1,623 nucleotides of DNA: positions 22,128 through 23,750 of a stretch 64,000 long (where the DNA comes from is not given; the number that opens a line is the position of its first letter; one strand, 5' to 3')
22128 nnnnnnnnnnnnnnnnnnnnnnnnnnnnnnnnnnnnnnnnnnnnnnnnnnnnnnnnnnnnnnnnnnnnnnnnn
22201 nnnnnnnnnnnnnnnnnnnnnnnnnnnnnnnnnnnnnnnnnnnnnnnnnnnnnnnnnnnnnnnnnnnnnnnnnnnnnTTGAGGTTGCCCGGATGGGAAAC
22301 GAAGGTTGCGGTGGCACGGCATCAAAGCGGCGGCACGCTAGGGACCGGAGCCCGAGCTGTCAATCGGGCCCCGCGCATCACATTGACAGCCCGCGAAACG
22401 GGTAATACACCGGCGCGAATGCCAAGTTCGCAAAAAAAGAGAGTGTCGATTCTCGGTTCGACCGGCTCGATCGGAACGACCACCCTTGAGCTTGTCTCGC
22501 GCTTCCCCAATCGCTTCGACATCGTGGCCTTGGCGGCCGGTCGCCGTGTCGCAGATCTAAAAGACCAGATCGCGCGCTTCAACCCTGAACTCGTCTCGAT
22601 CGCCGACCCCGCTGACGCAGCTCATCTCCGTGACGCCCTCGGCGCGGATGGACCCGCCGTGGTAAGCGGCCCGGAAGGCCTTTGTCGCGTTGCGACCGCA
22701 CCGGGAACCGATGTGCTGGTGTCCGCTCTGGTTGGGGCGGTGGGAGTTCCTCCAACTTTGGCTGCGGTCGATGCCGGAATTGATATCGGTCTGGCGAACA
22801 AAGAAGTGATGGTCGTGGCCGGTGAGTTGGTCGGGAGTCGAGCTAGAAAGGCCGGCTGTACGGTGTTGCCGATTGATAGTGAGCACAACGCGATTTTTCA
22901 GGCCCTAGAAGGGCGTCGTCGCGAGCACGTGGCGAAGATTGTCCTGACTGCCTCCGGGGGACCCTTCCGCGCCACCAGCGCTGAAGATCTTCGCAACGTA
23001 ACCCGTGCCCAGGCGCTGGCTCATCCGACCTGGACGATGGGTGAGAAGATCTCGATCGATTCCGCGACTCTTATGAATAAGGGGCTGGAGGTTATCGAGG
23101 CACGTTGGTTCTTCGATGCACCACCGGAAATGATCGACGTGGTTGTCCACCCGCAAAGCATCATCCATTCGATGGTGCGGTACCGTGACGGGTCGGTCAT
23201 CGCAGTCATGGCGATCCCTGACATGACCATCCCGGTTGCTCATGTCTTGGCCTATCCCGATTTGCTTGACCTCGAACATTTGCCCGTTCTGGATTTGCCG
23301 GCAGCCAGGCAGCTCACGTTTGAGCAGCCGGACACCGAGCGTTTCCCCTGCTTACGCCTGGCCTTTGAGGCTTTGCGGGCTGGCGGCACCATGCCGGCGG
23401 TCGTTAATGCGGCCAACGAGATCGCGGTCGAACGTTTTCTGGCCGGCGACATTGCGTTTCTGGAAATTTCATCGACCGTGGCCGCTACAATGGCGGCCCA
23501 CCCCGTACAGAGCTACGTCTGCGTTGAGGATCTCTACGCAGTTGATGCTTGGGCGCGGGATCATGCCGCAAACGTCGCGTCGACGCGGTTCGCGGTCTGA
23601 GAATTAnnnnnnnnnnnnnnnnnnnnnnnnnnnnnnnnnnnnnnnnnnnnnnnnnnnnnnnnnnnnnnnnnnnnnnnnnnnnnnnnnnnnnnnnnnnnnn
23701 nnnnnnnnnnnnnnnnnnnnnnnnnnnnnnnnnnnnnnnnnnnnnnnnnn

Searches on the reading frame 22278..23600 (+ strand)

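Call 67: search_protein_families(library=pfam, proteins=[window:22278-23600:+], max_evalue=0.1)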
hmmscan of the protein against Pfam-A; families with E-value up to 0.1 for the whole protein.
window:22278-23600:+ (440 aa): 6 families
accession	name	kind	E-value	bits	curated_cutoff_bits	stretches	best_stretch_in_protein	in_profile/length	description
PF08436.17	DXP_redisom_C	-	1.1e-39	134.9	26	1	196-279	1-84/84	1-deoxy-D-xylulose 5-phosphate reductoisomerase C-terminal domain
PF02670.22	DXP_reductoisom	-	3.7e-39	134.8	21.7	1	56-182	1-129/129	1-deoxy-D-xylulose 5-phosphate reductoisomerase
PF13288.12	DXPR_C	-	1.1e-38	132.5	27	1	311-428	1-114/115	DXP reductoisomerase C-terminal domain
PF06506.16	PrpR_N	-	0.021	14.9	29.1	0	178-211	122-155/167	Propionate catabolism activator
PF01118.30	Semialdhyde_dh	-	0.03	15.1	26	0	55-92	1-37/121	Semialdehyde dehydrogenase, NAD binding domain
PF11746.14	DUF3303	-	0.078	13.5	21.2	0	295-346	36-87/92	Domain of unknown function (DUF3303)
